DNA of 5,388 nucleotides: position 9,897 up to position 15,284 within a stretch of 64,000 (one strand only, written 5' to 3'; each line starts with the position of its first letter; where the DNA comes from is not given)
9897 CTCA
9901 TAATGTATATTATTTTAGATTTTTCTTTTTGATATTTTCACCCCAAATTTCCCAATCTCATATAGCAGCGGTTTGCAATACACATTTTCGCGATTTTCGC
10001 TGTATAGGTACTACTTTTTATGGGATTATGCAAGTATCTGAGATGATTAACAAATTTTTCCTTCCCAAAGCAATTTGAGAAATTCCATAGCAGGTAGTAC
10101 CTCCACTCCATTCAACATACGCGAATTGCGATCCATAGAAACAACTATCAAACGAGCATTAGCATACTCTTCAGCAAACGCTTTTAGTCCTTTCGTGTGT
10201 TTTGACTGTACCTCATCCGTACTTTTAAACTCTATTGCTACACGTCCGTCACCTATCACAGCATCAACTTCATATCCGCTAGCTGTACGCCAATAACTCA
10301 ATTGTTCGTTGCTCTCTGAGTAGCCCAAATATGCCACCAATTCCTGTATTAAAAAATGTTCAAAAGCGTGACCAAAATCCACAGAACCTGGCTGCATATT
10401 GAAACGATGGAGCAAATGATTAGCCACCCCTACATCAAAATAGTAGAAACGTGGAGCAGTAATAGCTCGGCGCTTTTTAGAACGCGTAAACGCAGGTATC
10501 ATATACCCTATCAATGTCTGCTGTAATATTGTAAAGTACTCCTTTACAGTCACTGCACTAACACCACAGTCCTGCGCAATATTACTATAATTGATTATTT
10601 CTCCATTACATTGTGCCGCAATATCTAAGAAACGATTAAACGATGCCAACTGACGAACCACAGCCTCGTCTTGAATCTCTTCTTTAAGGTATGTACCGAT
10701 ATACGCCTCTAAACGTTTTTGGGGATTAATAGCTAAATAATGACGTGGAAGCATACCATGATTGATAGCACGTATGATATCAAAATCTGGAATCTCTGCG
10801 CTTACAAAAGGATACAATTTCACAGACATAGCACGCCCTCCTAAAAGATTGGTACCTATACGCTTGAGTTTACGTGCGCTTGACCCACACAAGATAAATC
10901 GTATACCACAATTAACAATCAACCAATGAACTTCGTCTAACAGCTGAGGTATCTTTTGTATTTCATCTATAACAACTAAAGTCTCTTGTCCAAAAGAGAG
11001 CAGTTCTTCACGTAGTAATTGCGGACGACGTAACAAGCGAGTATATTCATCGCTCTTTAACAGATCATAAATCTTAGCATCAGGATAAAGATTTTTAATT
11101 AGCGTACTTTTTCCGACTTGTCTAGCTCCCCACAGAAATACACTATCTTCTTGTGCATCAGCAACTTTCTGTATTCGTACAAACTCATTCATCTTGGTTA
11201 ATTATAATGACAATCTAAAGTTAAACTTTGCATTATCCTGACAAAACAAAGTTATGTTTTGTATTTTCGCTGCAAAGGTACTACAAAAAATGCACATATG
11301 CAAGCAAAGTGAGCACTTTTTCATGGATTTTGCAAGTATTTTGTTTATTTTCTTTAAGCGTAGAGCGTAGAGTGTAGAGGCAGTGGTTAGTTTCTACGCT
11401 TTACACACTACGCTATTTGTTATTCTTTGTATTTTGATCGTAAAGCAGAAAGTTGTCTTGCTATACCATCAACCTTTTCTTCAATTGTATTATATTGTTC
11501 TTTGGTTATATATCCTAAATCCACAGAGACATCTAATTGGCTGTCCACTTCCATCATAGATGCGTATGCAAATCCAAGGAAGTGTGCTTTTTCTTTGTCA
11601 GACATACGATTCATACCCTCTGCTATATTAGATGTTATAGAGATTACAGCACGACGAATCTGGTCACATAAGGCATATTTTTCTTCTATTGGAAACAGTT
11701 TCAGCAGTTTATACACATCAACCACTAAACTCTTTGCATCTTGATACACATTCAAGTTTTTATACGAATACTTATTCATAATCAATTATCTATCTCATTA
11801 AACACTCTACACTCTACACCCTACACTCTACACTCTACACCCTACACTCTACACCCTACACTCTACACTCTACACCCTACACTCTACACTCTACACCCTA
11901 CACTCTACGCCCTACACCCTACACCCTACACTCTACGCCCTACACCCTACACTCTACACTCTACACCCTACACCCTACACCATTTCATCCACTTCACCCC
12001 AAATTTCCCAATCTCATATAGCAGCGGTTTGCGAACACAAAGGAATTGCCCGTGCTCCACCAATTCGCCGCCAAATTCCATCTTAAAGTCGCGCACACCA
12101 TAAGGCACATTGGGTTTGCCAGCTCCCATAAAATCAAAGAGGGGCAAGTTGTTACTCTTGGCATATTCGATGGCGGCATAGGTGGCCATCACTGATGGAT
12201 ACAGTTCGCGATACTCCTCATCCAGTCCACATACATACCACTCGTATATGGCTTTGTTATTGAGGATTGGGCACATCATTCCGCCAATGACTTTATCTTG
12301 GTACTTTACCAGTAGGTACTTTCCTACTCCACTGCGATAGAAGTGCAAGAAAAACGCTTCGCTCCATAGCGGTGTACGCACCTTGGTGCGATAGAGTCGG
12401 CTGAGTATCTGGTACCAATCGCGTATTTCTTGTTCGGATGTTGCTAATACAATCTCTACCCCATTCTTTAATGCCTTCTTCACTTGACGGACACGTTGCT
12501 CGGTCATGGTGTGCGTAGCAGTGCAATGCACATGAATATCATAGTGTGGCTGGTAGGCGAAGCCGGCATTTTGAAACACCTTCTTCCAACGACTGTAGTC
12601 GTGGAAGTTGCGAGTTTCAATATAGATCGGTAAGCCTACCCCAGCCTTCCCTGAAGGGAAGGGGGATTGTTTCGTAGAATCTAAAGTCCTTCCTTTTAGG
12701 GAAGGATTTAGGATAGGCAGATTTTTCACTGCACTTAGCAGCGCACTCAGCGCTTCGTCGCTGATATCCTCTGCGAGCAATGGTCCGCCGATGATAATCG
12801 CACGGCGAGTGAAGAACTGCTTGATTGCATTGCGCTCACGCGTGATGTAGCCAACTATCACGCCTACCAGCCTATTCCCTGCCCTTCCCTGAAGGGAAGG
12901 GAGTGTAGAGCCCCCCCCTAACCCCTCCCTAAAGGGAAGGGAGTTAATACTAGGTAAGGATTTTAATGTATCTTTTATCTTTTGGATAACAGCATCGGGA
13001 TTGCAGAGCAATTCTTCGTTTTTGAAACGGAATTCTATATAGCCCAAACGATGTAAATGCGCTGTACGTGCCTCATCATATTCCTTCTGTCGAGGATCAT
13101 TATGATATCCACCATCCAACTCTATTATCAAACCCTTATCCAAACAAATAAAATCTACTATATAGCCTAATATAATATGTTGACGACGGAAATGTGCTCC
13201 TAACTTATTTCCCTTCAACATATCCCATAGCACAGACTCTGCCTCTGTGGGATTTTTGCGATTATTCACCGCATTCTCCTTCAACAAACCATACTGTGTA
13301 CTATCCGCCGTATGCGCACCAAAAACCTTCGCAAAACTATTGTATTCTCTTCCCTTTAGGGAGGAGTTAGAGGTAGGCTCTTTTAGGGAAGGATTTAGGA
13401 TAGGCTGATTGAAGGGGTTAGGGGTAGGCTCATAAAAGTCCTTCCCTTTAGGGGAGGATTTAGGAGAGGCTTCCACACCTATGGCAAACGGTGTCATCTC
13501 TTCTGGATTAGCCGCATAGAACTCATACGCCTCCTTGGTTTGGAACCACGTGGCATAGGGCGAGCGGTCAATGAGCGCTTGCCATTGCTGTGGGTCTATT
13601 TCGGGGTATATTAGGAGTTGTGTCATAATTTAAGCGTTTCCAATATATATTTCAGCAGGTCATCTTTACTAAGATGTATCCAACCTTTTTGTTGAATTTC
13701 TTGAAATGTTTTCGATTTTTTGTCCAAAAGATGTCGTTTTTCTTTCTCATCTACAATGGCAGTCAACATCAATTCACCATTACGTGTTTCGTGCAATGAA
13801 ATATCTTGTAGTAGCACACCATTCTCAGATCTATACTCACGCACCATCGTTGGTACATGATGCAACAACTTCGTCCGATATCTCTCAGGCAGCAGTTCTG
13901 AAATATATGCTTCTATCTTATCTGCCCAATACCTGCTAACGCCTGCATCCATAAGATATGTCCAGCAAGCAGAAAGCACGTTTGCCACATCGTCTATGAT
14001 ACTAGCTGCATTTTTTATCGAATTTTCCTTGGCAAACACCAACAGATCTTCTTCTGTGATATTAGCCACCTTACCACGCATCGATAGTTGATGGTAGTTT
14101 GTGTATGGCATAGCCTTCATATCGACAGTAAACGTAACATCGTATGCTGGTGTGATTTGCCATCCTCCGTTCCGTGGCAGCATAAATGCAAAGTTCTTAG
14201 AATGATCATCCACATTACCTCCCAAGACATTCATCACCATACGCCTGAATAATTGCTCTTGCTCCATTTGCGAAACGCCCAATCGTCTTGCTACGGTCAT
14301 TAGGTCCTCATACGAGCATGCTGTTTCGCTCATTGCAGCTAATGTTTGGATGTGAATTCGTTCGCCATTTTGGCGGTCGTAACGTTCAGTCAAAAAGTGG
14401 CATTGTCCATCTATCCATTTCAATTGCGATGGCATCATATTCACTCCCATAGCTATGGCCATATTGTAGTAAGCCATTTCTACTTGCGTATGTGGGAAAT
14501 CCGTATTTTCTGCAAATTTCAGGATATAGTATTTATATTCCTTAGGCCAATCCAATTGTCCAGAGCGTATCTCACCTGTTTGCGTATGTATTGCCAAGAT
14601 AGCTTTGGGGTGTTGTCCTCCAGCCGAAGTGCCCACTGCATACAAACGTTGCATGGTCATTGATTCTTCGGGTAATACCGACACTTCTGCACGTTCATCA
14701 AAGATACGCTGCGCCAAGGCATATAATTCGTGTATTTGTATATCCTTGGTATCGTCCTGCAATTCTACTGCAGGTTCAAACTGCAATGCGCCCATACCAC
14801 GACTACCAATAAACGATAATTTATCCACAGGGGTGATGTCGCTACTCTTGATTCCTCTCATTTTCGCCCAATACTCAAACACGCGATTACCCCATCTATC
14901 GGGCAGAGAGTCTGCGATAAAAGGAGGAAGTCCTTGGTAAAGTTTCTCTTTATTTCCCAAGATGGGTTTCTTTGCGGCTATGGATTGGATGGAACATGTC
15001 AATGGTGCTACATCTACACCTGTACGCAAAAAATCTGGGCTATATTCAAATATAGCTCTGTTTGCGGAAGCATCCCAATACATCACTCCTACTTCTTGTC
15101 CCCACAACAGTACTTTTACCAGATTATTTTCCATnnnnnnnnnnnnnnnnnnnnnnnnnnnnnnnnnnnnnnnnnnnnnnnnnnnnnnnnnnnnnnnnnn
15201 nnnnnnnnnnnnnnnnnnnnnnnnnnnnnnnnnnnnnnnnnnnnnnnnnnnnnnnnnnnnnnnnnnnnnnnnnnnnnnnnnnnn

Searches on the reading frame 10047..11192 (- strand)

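Call 28: search_protein_families(library=pfam, proteins=[window:10047-11192:-], max_evalue=0.001)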
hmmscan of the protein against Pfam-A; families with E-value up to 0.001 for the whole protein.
window:10047-11192:- (381 aa): 3 families
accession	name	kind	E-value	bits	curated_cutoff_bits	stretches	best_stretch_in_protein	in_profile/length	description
PF13635.12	DUF4143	-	4.2e-34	118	28.1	1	171-324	2-159/160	Domain of unknown function (DUF4143)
PF13173.12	AAA_14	-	3.6e-19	69.5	27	1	17-133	4-127/129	AAA domain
PF13401.12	AAA_22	-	6.6e-05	23.7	27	0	58-104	73-123/130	AAA domain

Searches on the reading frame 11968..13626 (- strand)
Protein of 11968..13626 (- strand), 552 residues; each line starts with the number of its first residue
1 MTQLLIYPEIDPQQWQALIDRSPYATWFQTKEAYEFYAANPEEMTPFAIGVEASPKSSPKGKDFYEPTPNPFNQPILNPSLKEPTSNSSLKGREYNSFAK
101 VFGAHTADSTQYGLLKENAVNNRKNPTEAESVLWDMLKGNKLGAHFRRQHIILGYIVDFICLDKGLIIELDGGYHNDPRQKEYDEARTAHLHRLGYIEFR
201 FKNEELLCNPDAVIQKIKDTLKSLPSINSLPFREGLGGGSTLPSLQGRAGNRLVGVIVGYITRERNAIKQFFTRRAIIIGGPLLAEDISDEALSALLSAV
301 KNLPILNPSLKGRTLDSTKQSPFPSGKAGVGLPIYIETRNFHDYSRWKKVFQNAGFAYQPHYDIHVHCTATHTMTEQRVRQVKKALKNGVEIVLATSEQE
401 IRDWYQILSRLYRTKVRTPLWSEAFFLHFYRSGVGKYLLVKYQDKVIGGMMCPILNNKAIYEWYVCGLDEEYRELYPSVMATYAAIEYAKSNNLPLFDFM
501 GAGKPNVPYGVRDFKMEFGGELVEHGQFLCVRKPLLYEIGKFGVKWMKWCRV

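Call 28: search_protein_families(library=pfam, proteins=[window:11968-13626:-], max_evalue=0.001)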
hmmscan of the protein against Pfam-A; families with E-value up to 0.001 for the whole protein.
window:11968-13626:- (552 aa): 4 families
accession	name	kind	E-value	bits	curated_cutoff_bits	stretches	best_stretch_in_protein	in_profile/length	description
PF04480.18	DUF559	-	4.1e-30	104.3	20.6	1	116-221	4-108/109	Protein of unknown function (DUF559)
PF13480.13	Acetyltransf_6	-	2.9e-10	40.9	22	1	380-503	8-138/143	Acetyltransferase (GNAT) domain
PF02388.22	FemAB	-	1.6e-09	37.5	24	1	462-539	321-400/406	FemAB family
PF18741.7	MTES_1575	-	2e-06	28.2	38.2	1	141-221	11-96/96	REase_MTES_1575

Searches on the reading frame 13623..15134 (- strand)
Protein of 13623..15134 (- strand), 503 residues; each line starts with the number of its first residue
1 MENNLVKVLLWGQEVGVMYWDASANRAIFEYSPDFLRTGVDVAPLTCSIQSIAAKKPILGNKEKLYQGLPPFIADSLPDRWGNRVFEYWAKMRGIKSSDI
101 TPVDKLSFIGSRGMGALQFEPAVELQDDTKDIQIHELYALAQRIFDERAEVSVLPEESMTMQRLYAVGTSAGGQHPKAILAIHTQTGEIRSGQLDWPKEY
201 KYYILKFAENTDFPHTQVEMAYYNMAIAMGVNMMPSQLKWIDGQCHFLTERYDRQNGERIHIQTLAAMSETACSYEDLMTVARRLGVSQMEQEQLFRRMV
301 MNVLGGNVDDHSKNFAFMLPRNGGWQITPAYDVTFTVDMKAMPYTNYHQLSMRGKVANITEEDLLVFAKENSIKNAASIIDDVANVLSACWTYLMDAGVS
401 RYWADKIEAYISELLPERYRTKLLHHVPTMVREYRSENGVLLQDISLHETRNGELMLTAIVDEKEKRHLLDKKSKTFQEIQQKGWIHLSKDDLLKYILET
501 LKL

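Call 28: search_protein_families(library=pfam, proteins=[window:13623-15134:-], max_evalue=0.001)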
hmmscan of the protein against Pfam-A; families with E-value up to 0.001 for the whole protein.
window:13623-15134:- (503 aa): 2 families
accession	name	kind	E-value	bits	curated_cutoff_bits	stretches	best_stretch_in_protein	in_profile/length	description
PF07804.18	HipA_C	-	3.8e-42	144.8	30.5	1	169-391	1-213/213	HipA-like C-terminal domain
PF13657.11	Couple_hipA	-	1e-14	55.3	22.5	1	7-119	2-98/99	HipA N-terminal domain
